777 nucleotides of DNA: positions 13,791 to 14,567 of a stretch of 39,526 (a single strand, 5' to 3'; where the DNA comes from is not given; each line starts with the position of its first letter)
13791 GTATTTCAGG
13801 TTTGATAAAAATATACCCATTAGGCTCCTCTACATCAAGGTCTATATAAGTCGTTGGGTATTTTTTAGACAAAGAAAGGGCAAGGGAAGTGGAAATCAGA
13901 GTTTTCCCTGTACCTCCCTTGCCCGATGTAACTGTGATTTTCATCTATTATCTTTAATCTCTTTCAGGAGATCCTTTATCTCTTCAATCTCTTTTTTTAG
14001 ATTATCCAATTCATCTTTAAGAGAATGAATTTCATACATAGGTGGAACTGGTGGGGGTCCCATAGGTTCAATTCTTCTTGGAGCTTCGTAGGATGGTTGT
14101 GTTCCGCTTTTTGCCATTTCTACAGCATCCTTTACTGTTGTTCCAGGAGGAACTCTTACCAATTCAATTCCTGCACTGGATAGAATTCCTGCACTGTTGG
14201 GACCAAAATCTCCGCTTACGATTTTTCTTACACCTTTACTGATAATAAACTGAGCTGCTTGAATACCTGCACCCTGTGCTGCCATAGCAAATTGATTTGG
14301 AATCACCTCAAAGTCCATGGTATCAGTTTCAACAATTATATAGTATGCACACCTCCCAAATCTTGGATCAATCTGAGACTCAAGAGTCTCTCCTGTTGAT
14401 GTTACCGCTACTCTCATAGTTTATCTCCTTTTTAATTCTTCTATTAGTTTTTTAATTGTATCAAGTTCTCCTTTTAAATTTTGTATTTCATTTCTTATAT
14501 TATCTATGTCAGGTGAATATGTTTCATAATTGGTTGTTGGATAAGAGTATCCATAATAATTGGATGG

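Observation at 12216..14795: Four-gene operon (DUF5320-like, NifX-like, two ferredoxin-inserted MinD ATPases) with no nitrogenase context: candidate uncharacterised metallocluster-handling system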

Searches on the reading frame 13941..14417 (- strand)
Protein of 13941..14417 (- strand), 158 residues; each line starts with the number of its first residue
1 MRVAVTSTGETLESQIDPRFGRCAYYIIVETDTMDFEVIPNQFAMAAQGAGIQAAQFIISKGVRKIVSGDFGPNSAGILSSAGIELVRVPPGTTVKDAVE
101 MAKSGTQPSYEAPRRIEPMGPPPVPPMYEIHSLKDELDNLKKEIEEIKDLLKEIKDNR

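Call 5: search_protein_families(library=pfam, proteins=[window:13941-14417:-], max_evalue=0.01)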
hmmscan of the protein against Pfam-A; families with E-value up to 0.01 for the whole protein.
window:13941-14417:- (158 aa): 2 families
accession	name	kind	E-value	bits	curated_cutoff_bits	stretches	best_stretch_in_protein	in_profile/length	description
PF02579.22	Nitro_FeMo-Co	-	1.9e-20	73.4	26.3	1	13-102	2-92/94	Dinitrogenase iron-molybdenum cofactor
PF05377.16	FlaC_arch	-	0.0077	17.1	27.8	0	129-157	8-36/55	Flagella accessory protein C (FlaC)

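Call 6: search_protein_families(library=ncbifam, proteins=[window:13941-14417:-], max_evalue=0.01)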
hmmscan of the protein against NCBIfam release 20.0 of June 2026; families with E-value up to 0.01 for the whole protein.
window:13941-14417:- (158 aa): 1 family
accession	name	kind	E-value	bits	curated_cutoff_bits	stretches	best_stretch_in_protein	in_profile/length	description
NF041136.1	MrpORP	equivalog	7.7e-05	22.1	450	1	1-100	265-358/365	iron-sulfur cluster carrier protein MrpORP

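Call 15: find_homologous_proteins(query=window:13941-14417:-, max_evalue=0.001)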
Query window:13941-14417:- (158 aa): 631 proteins with E <= 0.001 among 716 candidates; the best 120 are listed.
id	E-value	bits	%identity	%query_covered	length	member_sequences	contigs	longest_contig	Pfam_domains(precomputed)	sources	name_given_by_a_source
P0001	1.3e-91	323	94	100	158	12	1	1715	PF02579.23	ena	-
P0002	1.2e-88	313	90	100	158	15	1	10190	PF02579.23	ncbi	-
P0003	1.0e-38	151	58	97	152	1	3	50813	PF02579.23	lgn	-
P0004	1.0e-30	125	54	72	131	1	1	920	PF02579.23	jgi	-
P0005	1.5e-29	121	39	98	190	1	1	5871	PF17253.8,PF02579.23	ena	-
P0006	1.6e-29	121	53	66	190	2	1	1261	PF17253.8,PF02579.23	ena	-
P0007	1.7e-29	121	36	99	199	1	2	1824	PF17253.8,PF02579.23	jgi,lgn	jgi:predicted Fe-Mo cluster-binding NifX family protein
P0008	2.0e-29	121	55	72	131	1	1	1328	PF02579.23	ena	-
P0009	3.4e-29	120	53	72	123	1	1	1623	PF02579.23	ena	-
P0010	3.6e-29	120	53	72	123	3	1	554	PF02579.23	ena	-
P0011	4.1e-29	120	50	72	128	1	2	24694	PF02579.23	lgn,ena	-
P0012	5.1e-29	120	56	72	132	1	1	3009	PF02579.23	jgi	jgi:predicted Fe-Mo cluster-binding NifX family protein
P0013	6.5e-29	119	36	99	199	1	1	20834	PF17253.8,PF02579.23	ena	-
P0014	1.6e-28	118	37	100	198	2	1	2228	PF17253.8,PF02579.23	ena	-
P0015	2.2e-28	118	42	98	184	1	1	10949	PF17253.8,PF02579.23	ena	-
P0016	2.6e-28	117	38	98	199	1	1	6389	PF17253.8,PF02579.23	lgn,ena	-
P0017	2.6e-28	117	54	72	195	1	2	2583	PF17253.8,PF02579.23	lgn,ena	-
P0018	2.6e-28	117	37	98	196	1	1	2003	PF17253.8,PF02579.23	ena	-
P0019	2.9e-28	117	56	72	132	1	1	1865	PF02579.23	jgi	jgi:predicted Fe-Mo cluster-binding NifX family protein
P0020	3.1e-28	117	55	72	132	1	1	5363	PF02579.23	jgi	jgi:predicted Fe-Mo cluster-binding NifX family protein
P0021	3.6e-28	117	50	72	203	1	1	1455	PF17253.8,PF02579.23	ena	-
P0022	4.0e-28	117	46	81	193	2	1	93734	PF17253.8,PF02579.23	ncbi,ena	-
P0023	4.2e-28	117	39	98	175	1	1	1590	PF17253.8,PF02579.23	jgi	-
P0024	4.6e-28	116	52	72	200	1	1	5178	PF02579.23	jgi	-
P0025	4.7e-28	116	52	72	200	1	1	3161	PF02579.23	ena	-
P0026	5.5e-28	116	55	72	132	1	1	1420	PF02579.23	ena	-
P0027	6.1e-28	116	54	72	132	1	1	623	PF02579.23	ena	-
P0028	6.7e-28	116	51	72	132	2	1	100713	PF02579.23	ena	-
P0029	6.9e-28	116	37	99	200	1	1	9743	PF17253.8,PF02579.23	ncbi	-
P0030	7.4e-28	116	55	72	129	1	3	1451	PF02579.23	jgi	jgi:predicted Fe-Mo cluster-binding NifX family protein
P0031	7.5e-28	116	54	71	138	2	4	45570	PF02579.23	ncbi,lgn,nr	ncbi:MAG: dinitrogenase iron-molybdenum cofactor biosynthesis protein [Candidatus Thorarchaeota arch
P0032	1.0e-27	115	54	72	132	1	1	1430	PF02579.23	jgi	jgi:predicted Fe-Mo cluster-binding NifX family protein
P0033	1.2e-27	115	54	72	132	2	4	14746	PF02579.23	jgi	jgi:predicted Fe-Mo cluster-binding NifX family protein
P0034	1.2e-27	115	58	63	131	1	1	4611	PF02579.23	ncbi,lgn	-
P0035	1.4e-27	115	54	72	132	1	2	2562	PF02579.23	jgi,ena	jgi:predicted Fe-Mo cluster-binding NifX family protein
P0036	1.5e-27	115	52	72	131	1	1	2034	PF02579.23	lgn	-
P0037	1.6e-27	115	52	66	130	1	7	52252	PF02579.23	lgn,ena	-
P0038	1.6e-27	115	54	72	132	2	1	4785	PF02579.23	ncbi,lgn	-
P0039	1.6e-27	115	52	72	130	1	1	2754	PF02579.23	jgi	jgi:predicted Fe-Mo cluster-binding NifX family protein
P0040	1.6e-27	115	55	72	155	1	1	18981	PF02579.23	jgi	jgi:predicted Fe-Mo cluster-binding NifX family protein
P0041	1.8e-27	115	51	72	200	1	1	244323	PF02579.23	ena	-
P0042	1.8e-27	115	51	72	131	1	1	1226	PF02579.23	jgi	-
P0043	2.2e-27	114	52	72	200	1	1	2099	PF02579.23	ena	-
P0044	2.2e-27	114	50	74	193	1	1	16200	PF02579.23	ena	-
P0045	2.2e-27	114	54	72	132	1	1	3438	PF02579.23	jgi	jgi:predicted Fe-Mo cluster-binding NifX family protein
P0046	2.4e-27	114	54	69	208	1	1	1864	PF02579.23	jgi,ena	jgi:predicted Fe-Mo cluster-binding NifX family protein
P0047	2.4e-27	114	49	72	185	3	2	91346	PF17253.8,PF02579.23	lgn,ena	-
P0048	2.6e-27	114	55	66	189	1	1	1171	PF17253.8,PF02579.23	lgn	-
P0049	2.6e-27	114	54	72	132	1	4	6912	PF02579.23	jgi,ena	-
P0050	2.7e-27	114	53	72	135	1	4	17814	PF02579.23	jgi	-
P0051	3.0e-27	114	50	72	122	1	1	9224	PF02579.23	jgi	jgi:predicted Fe-Mo cluster-binding NifX family protein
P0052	3.1e-27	114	50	74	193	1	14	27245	PF02579.23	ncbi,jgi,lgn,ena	-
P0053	3.2e-27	114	34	98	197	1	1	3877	PF17253.8,PF02579.23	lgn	-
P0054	3.2e-27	114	51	72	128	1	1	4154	PF02579.23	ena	-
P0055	3.3e-27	114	45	87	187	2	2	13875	PF02579.23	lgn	-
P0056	3.3e-27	114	51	72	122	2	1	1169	PF02579.23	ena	-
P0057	3.8e-27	114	53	72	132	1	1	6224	PF02579.23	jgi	jgi:predicted Fe-Mo cluster-binding NifX family protein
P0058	3.9e-27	113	51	72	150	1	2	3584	PF02579.23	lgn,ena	-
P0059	4.0e-27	113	51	72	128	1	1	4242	PF02579.23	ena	-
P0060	4.3e-27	113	48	84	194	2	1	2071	PF02579.23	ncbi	-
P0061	4.3e-27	113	51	72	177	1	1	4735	PF17253.8,PF02579.23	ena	-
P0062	5.2e-27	113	51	72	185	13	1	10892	PF02579.23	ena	-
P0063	5.2e-27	113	53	72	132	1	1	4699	PF02579.23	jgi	jgi:predicted Fe-Mo cluster-binding NifX family protein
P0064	5.2e-27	113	52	72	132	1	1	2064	PF02579.23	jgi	jgi:predicted Fe-Mo cluster-binding NifX family protein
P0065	5.2e-27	113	53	71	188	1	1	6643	PF17253.8,PF02579.23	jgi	jgi:predicted Fe-Mo cluster-binding NifX family protein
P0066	5.3e-27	113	35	96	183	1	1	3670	PF17253.8,PF02579.23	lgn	-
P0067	6.3e-27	113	51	72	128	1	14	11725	PF02579.23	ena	-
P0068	6.7e-27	113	53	72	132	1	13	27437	PF02579.23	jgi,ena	jgi:predicted Fe-Mo cluster-binding NifX family protein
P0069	7.5e-27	113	53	66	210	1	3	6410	PF02579.23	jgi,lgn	-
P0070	7.8e-27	112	51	72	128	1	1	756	PF02579.23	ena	-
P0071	9.1e-27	112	37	97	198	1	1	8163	PF17253.8,PF02579.23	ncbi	-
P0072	9.3e-27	112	52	69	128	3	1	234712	PF02579.23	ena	-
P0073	9.6e-27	112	53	72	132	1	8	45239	PF02579.23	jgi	jgi:predicted Fe-Mo cluster-binding NifX family protein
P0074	9.8e-27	112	53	66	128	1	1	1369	PF02579.23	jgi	-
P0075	1.1e-26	112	50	72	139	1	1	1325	PF02579.23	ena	-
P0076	1.2e-26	112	38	94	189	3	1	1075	PF17253.8,PF02579.23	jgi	jgi:predicted Fe-Mo cluster-binding NifX family protein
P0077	1.2e-26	112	54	66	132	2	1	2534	PF02579.23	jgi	jgi:predicted Fe-Mo cluster-binding NifX family protein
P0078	1.3e-26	112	52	71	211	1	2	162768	PF17253.8,PF02579.23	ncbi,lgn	-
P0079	1.3e-26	112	52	72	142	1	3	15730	PF02579.23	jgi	-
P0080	1.4e-26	112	56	66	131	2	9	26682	PF02579.23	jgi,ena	-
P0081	1.4e-26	112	49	76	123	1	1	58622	PF02579.23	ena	-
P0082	1.5e-26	112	49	74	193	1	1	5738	PF02579.23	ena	-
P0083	1.5e-26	112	50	71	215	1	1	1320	PF17253.8,PF02579.23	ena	-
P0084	1.5e-26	112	39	94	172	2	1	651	PF17253.8,PF02579.23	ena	-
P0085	1.5e-26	112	54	72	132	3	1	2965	PF02579.23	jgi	jgi:predicted Fe-Mo cluster-binding NifX family protein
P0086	1.6e-26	111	48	74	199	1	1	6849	PF17253.8,PF02579.23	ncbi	-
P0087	1.7e-26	111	50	72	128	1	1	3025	PF02579.23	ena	-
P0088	1.7e-26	111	39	94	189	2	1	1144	PF17253.8,PF02579.23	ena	-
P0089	1.8e-26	111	50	66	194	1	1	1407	PF17253.8,PF02579.23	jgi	jgi:predicted Fe-Mo cluster-binding NifX family protein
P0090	1.8e-26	111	49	68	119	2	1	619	PF02579.23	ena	-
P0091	1.9e-26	111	54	66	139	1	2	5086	PF02579.23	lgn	-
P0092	2.1e-26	111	48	81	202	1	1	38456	PF02579.23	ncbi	-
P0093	2.4e-26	111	57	66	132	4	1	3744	PF02579.23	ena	-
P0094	2.4e-26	111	47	76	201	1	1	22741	PF02579.23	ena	-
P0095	2.6e-26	111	52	72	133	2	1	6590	PF02579.23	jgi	jgi:predicted Fe-Mo cluster-binding NifX family protein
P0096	2.6e-26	111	51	72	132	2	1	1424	PF02579.23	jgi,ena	jgi:predicted Fe-Mo cluster-binding NifX family protein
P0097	3.0e-26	111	33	96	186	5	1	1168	PF17253.8,PF02579.23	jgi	-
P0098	3.1e-26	111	51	72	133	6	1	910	PF02579.23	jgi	jgi:predicted Fe-Mo cluster-binding NifX family protein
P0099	3.3e-26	110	50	72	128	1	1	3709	PF02579.23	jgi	jgi:predicted Fe-Mo cluster-binding NifX family protein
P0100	3.3e-26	110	52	66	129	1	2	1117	PF02579.23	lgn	-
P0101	3.5e-26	110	47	81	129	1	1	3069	PF02579.23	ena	-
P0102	3.7e-26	110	48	76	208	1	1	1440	PF17253.8,PF02579.23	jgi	jgi:predicted Fe-Mo cluster-binding NifX family protein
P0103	3.7e-26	110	43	81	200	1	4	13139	PF17253.8,PF02579.23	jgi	jgi:predicted Fe-Mo cluster-binding NifX family protein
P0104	3.8e-26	110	49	76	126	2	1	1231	PF02579.23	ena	-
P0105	4.0e-26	110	46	80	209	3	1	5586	PF17253.8,PF02579.23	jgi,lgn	jgi:predicted Fe-Mo cluster-binding NifX family protein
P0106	4.0e-26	110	47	76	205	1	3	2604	PF02579.23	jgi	-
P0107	4.2e-26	110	50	72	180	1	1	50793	PF17253.8,PF02579.23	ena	-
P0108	4.7e-26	110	43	90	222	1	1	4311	PF02579.23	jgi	jgi:predicted Fe-Mo cluster-binding NifX family protein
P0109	4.8e-26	110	48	74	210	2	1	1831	PF17253.8,PF02579.23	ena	-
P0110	5.2e-26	110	51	71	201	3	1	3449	PF02579.23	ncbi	-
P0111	5.4e-26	110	50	72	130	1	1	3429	PF02579.23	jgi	jgi:predicted Fe-Mo cluster-binding NifX family protein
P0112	6.6e-26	109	53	66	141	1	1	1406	PF02579.23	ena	-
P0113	6.8e-26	109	53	66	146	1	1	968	PF02579.23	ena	-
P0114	6.9e-26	109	35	94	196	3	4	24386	PF17253.8,PF02579.23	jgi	jgi:predicted Fe-Mo cluster-binding NifX family protein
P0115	7.4e-26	109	51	71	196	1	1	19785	PF02579.23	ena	-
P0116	7.6e-26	109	53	66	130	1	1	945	PF02579.23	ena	-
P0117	8.4e-26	109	46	72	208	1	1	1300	PF17253.8,PF02579.23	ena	-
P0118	9.1e-26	109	53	66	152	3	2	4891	PF02579.23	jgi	jgi:predicted Fe-Mo cluster-binding NifX family protein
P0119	9.2e-26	109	52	66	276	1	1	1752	PF17253.8,PF02579.23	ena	-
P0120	9.5e-26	109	50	66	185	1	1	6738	PF02579.23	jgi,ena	-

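Call 18: find_encoding_contigs(protein=P0022, flank=6000, max_places=2)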
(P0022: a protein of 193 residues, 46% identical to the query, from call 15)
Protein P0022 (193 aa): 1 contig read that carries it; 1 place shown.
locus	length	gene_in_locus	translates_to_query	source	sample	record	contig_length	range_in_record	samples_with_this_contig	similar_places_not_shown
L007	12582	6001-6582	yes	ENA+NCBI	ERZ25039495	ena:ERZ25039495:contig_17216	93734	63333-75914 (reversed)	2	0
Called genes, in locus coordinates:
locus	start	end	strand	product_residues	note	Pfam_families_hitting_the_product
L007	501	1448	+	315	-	-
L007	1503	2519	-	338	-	PF04909:Amidohydro_2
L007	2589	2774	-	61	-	-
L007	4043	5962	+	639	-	PF00111:Fer2, PF17650:RACo_linker, PF17651:Raco_middle, PF14574:RACo_C_ter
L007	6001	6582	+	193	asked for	PF02579:Nitro_FeMo-Co, PF17253:DUF5320 (weak)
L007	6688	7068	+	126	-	PF00037:Fer4 (weak), PF12797:Fer4_2 (weak), PF13237:Fer4_10, PF14697:Fer4_21, PF12838:Fer4_7, PF13187:Fer4_9, PF25160:LdpA_Fe-S-bd (weak), PF00037:Fer4, +10 more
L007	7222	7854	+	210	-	PF01209:Ubie_methyltran, PF13489:Methyltransf_23, PF01728:FtsJ (faint), PF13847:Methyltransf_31, PF08241:Methyltransf_11, PF08242:Methyltransf_12, PF13649:Methyltransf_25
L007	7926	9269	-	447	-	PF07992:Pyr_redox_2, PF13450:NAD_binding_8 (faint), PF00070:Pyr_redox, PF02852:Pyr_redox_dim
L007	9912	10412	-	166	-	PF02579:Nitro_FeMo-Co (weak)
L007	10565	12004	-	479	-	PF00989:PAS, PF08448:PAS_4, PF13426:PAS_9, PF00158:Sigma54_activat, PF14532:Sigma54_activ_2, PF07728:AAA_5, PF25601:AAA_lid_14, PF02954:HTH_8, +1 more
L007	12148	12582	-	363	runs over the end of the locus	PF00989:PAS (weak), PF13188:PAS_8 (weak), PF08448:PAS_4, PF13426:PAS_9 (weak), PF00512:HisKA, PF02518:HATPase_c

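Call 19: find_encoding_contigs(protein=P0078, flank=6000, max_places=2)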
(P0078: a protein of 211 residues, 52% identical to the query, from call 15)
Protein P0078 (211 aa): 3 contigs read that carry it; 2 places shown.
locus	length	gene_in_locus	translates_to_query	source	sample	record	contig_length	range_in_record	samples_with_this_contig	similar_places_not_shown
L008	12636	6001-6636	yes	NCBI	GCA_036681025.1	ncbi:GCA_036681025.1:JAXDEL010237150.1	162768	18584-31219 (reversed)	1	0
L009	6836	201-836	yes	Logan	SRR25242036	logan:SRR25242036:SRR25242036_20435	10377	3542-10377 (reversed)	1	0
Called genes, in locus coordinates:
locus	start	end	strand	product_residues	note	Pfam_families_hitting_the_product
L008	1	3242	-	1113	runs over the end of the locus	PF00211:Guanylate_cyc, PF13191:AAA_16, PF13401:AAA_22 (weak), PF00515:TPR_1 (faint), PF07719:TPR_2 (faint), PF13181:TPR_8 (faint), PF17874:TPR_MalT, PF13424:TPR_12 (weak), +1 more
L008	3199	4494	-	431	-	PF01545:Cation_efflux, PF16916:ZT_dimer, PF02579:Nitro_FeMo-Co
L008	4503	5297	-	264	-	PF01966:HD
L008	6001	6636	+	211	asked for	PF02579:Nitro_FeMo-Co, PF17253:DUF5320 (weak)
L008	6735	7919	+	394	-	PF00155:Aminotran_1_2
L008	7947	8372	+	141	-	PF09383:NIL, PF00037:Fer4, PF12837:Fer4_6 (weak), PF13237:Fer4_10, PF14697:Fer4_21, PF12838:Fer4_7, PF13187:Fer4_9, PF00037:Fer4 (weak), +3 more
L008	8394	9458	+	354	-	PF02540:NAD_synthase (weak), PF03054:tRNA_Me_trans, PF20259:tRNA_Me_trans_M, PF20258:tRNA_Me_trans_C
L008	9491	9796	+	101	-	PF00581:Rhodanese (weak)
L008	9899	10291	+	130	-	PF00581:Rhodanese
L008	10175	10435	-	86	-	-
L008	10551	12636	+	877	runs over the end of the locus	PF00672:HAMP (faint), PF00512:HisKA, PF02518:HATPase_c, PF00072:Response_reg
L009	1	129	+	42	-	?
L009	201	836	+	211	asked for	PF02579:Nitro_FeMo-Co, PF17253:DUF5320 (weak)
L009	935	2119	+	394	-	PF00155:Aminotran_1_2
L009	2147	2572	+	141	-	PF09383:NIL, PF00037:Fer4, PF12837:Fer4_6 (weak), PF13237:Fer4_10, PF14697:Fer4_21, PF12838:Fer4_7, PF13187:Fer4_9, PF00037:Fer4 (weak), +3 more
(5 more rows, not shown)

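Call 20: find_encoding_contigs(protein=P0047, flank=6000, max_places=2)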
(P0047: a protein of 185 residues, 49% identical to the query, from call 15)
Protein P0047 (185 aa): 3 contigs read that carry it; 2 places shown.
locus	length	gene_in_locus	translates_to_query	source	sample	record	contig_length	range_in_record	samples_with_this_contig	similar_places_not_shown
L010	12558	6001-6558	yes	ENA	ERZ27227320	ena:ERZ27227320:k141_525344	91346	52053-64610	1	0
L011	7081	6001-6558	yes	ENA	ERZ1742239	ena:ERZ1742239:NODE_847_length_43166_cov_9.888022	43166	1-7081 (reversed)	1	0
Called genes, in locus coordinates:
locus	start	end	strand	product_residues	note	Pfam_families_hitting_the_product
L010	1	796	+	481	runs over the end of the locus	PF02934:GatB_N, PF02637:GatB_Yqey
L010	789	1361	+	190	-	PF01725:Ham1p_like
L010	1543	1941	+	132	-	PF08069:Ribosomal_S13_N, PF00312:Ribosomal_S15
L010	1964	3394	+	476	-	PF01368:DHH (weak), PF21763:DHH_CID, PF02272:DHHA1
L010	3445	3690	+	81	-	-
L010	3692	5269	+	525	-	PF18490:tRNA_bind_4, PF00587:tRNA-synt_2b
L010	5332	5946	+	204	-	PF01015:Ribosomal_S3Ae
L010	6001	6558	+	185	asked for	PF02579:Nitro_FeMo-Co, PF17253:DUF5320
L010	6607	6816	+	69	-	-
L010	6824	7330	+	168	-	PF17253:DUF5320 (faint)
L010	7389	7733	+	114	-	PF02579:Nitro_FeMo-Co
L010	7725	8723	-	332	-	PF04055:Radical_SAM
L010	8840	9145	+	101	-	-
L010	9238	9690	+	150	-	PF02579:Nitro_FeMo-Co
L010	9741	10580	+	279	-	PF01656:CbiA, PF10609:ParA, PF13614:AAA_31 (faint), PF13484:Fer4_16 (faint), PF13237:Fer4_10 (weak), PF14697:Fer4_21 (weak), PF13187:Fer4_9 (weak), PF00037:Fer4 (weak), +2 more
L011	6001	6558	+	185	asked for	PF02579:Nitro_FeMo-Co, PF17253:DUF5320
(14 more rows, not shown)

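Call 25: search_solved_structures(query=window:13941-14417:-, max_evalue=0.01, show_alignments=2)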
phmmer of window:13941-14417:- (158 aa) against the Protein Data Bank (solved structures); distinct sequences matched with E-value up to 0.01: 3.
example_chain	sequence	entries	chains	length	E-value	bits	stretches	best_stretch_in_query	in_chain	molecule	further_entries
2wfb_A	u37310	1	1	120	2.4e-16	63.7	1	2-113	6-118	PUTATIVE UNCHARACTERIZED PROTEIN ORP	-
1eo1_A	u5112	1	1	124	1.3e-15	61.4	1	1-110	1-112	HYPOTHETICAL PROTEIN MTH1175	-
1rdu_A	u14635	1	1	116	2.6e-15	60.4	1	2-105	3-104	conserved hypothetical protein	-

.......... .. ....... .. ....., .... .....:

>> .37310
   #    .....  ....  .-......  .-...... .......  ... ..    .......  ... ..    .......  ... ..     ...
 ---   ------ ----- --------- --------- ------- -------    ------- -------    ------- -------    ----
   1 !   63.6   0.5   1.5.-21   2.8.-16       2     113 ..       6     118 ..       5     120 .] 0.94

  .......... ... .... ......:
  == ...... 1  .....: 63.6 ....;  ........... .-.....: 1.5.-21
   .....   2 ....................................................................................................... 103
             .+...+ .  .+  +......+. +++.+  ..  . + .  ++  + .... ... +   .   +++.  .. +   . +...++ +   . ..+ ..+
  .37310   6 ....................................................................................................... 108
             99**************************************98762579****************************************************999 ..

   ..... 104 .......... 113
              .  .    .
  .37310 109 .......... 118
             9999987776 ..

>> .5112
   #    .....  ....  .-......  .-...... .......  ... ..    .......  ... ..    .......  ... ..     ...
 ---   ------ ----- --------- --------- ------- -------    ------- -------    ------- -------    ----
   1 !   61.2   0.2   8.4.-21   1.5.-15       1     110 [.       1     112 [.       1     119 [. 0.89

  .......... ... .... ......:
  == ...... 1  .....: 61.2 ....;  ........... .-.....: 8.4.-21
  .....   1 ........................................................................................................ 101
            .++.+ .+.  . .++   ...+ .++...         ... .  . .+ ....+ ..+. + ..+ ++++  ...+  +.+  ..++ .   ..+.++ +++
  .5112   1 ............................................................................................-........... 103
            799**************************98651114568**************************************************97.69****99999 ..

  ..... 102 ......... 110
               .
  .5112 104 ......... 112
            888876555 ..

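Call 68: search_protein_families(library=pfam, proteins=[P0007], max_evalue=0.01)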
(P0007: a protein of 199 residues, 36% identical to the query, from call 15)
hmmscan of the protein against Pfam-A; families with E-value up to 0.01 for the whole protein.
P0007 (199 aa): 2 families
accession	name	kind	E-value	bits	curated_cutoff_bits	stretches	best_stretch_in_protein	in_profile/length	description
PF02579.22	Nitro_FeMo-Co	-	1.2e-24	86.9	26.3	1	13-102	2-93/94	Dinitrogenase iron-molybdenum cofactor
PF17253.7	DUF5320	-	6.7e-12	46.9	27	1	117-196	19-99/99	Family of unknown function (DUF5320)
